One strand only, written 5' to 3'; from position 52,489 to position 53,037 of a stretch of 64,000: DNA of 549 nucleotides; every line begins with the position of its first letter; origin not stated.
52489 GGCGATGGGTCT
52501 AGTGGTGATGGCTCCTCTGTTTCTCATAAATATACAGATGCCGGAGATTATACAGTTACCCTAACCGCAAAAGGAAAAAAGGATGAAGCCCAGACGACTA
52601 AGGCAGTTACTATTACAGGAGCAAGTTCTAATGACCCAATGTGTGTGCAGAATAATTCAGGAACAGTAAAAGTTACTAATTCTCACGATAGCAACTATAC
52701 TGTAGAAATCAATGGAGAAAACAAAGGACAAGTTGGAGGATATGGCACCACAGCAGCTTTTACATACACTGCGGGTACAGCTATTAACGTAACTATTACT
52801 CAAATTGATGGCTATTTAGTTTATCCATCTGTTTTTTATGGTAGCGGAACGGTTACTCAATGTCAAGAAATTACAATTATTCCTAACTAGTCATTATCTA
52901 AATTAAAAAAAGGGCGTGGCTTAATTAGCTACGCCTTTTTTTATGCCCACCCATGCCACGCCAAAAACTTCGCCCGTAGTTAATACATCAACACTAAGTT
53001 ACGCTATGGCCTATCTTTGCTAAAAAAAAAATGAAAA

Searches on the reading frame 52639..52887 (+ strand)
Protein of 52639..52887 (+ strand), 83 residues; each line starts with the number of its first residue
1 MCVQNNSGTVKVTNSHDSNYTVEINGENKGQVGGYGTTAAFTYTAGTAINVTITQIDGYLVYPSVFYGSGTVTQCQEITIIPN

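Call 12: search_protein_families(library=pfam, proteins=[window:52639-52887:+], max_evalue=10)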
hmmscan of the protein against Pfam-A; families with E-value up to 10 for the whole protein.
window:52639-52887:+ (83 aa): 1 family
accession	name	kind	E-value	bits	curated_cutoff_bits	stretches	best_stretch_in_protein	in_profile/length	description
PF01900.24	RNase_P_Rpp14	-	0.11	13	23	1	51-78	75-102/104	Rpp14/Pop5 family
